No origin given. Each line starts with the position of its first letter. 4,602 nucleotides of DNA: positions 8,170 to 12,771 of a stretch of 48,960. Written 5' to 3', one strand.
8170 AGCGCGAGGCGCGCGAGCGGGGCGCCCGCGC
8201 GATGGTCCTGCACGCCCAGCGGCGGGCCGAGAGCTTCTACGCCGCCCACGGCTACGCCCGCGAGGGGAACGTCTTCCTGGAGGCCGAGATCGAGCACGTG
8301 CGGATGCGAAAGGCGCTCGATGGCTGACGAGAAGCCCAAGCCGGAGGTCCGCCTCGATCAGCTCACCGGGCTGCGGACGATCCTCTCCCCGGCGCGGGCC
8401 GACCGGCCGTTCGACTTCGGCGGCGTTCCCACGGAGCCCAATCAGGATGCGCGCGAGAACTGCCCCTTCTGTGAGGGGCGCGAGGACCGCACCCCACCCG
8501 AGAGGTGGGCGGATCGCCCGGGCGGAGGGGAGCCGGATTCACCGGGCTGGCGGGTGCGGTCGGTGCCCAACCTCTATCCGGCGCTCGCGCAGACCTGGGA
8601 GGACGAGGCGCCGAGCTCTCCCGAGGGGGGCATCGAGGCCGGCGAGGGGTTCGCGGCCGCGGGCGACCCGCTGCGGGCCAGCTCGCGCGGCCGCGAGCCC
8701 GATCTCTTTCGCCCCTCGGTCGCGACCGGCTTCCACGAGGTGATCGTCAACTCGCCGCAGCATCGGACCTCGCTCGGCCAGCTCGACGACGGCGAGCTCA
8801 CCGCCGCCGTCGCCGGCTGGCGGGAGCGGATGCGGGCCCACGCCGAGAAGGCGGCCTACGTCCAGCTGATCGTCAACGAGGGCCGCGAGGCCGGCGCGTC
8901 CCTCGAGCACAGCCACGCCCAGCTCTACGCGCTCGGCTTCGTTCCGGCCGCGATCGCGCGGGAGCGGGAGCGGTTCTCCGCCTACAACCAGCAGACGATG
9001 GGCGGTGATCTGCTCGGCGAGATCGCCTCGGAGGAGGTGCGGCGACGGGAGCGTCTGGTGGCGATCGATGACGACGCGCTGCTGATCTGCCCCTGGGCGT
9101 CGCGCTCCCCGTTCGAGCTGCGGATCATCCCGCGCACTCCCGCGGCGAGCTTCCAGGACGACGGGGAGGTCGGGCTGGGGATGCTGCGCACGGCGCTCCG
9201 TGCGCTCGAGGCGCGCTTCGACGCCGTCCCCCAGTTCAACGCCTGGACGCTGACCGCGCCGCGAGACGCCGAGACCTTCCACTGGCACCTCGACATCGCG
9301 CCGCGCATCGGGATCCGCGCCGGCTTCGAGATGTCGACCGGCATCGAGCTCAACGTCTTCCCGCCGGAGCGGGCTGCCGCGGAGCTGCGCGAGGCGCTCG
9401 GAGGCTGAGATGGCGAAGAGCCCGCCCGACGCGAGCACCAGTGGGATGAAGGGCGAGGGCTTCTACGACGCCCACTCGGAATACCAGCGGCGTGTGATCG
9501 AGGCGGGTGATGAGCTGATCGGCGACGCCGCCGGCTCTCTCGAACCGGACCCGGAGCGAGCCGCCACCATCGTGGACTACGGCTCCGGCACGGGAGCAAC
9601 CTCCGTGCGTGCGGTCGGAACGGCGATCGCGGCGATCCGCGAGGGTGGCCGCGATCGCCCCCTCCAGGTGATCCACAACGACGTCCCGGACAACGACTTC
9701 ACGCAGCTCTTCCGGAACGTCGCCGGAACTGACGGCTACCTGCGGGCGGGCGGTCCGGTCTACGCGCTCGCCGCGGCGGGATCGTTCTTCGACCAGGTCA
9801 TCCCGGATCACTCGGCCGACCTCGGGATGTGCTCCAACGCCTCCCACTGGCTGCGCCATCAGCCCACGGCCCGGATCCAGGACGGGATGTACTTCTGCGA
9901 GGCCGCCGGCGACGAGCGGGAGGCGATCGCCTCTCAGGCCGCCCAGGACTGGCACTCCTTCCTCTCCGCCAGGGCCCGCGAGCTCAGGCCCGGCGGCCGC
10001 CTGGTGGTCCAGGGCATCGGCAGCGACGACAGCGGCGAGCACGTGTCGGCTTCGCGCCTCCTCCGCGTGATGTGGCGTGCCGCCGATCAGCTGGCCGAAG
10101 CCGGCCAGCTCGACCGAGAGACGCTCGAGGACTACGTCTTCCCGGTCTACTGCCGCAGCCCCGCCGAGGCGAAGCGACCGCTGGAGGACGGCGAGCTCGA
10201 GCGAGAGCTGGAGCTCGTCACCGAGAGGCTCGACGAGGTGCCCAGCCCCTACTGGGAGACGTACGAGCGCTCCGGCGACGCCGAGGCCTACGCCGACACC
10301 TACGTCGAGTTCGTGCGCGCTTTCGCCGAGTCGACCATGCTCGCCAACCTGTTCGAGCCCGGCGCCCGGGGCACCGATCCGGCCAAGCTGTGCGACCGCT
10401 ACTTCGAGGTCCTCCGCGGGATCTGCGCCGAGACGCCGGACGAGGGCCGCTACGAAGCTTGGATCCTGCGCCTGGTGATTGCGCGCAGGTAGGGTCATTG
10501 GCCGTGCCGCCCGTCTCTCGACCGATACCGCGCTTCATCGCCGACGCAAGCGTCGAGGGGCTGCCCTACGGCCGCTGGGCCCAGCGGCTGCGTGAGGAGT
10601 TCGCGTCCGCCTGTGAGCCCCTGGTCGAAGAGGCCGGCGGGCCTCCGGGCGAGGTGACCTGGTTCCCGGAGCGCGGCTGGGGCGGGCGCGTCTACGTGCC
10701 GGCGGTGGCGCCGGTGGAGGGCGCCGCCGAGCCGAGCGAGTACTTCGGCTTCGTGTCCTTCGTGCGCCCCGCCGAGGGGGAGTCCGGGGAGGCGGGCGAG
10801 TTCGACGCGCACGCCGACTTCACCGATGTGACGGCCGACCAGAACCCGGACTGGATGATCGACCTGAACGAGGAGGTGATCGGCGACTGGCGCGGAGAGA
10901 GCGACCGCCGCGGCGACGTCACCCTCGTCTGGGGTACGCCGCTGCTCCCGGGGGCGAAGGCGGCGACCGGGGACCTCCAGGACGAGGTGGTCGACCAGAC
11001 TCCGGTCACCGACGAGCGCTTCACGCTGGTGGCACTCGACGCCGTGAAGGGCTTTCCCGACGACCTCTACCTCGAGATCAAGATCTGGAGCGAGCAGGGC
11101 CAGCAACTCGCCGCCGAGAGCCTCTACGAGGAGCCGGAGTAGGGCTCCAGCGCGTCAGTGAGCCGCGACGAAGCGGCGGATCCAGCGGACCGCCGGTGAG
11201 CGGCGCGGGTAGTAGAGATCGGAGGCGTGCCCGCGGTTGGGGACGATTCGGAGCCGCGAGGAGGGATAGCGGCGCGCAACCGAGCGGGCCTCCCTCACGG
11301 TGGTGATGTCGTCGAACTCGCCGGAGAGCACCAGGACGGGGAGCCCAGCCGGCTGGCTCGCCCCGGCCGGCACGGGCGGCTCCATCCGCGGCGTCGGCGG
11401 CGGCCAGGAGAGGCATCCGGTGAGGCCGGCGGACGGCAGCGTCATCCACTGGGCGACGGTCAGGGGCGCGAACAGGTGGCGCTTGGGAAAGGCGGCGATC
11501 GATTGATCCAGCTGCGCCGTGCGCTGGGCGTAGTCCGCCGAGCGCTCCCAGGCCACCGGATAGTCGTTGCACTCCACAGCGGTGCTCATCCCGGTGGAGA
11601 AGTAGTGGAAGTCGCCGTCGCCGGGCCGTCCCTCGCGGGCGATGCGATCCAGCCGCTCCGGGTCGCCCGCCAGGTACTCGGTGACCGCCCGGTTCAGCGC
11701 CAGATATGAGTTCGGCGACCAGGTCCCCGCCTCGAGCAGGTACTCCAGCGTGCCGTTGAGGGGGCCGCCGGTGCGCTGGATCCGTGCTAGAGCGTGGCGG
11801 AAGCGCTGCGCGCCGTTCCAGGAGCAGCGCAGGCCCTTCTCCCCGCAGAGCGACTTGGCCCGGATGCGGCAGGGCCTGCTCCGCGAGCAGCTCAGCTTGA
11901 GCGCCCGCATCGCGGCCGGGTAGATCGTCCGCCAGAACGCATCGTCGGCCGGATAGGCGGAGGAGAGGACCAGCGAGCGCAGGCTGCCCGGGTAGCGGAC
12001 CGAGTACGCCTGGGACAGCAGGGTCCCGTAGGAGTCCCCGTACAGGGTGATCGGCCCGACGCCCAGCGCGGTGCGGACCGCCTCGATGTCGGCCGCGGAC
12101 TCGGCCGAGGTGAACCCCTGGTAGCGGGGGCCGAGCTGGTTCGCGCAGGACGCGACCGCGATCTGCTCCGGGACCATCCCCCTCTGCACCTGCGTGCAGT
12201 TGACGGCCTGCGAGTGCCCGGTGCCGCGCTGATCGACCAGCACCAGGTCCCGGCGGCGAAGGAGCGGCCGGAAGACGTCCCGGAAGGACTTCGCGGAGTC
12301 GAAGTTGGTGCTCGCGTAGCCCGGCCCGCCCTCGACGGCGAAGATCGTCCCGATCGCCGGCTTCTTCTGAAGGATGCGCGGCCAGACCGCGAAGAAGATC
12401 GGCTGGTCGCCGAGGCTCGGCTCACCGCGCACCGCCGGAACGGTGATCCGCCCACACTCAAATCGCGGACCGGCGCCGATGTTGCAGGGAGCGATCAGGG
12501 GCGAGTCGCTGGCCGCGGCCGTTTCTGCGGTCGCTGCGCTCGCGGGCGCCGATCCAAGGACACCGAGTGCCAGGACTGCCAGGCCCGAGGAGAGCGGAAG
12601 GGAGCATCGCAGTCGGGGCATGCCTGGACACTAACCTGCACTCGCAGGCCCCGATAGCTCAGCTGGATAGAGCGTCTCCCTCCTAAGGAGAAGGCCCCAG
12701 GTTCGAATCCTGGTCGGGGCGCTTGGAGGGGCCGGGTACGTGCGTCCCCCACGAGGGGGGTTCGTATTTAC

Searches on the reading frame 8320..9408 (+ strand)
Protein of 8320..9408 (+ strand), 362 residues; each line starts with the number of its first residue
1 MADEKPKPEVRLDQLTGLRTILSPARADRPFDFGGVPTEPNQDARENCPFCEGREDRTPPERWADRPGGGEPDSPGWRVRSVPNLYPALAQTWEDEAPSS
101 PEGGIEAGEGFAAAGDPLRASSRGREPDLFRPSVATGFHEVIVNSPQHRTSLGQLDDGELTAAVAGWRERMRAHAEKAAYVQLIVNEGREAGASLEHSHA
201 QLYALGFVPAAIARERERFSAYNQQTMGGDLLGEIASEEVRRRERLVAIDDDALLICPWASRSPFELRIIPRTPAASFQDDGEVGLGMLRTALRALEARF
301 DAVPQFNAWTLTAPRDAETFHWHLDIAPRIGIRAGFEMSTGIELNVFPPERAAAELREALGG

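Call 34: search_protein_families(library=pfam, proteins=[window:8320-9408:+], max_evalue=0.00001)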
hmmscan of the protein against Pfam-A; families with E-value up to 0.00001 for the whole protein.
window:8320-9408:+ (362 aa): 2 families
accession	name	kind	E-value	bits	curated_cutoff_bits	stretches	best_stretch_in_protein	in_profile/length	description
PF01087.27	GalP_UDP_transf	-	2.8e-15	57.7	22.1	1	126-209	99-184/184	Galactose-1-phosphate uridyl transferase, N-terminal domain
PF16268.10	DUF4921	-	1.1e-12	48.1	28.5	1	174-355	217-392/425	Domain of unknown function (DUF4921)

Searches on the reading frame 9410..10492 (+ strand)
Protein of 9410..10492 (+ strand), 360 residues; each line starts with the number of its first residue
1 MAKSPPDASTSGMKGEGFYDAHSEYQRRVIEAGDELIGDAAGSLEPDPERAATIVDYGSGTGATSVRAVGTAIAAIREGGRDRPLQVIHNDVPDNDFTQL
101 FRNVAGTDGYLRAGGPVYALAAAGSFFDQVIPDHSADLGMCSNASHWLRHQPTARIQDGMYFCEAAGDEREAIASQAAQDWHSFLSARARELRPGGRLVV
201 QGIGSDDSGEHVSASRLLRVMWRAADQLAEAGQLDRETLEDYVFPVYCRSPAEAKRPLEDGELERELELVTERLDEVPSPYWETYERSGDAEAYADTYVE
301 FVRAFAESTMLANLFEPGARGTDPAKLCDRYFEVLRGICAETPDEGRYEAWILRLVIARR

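Call 34: search_protein_families(library=pfam, proteins=[window:9410-10492:+], max_evalue=0.00001)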
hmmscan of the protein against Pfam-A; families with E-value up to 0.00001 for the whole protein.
window:9410-10492:+ (360 aa): 1 family
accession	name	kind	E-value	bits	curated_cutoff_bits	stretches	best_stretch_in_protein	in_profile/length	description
PF03492.21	Methyltransf_7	-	2.8e-34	119.2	29.8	1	50-339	14-314/335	SAM dependent carboxyl methyltransferase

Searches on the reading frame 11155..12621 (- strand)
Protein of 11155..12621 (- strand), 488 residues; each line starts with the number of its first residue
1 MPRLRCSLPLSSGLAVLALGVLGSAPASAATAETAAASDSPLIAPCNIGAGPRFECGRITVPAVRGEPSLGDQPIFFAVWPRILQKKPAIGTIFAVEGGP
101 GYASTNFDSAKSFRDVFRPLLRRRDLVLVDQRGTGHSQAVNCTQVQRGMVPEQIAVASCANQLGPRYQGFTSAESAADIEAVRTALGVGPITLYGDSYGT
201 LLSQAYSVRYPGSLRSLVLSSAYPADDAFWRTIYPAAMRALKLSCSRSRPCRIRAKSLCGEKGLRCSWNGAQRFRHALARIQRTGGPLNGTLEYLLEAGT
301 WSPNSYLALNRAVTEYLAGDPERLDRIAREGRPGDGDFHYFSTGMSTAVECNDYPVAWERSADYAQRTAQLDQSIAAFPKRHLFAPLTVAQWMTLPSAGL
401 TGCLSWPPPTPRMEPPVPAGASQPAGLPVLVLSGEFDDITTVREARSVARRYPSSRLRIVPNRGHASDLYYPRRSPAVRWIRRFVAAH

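Call 34: search_protein_families(library=pfam, proteins=[window:11155-12621:-], max_evalue=0.00001)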
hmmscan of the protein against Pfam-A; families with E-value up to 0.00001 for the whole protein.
window:11155-12621:- (488 aa): 3 families
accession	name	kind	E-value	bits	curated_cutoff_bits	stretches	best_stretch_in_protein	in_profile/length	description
PF00561.26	Abhydrolase_1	-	2.4e-21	77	25.8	1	96-256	6-142/245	alpha/beta hydrolase fold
PF12146.15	Hydrolase_4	-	2.6e-07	30.7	27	0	127-233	35-119/239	Serine aminopeptidase, S33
PF08386.16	Abhydrolase_4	-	1.6e-06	28.6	21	0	399-467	11-75/103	TAP-like protein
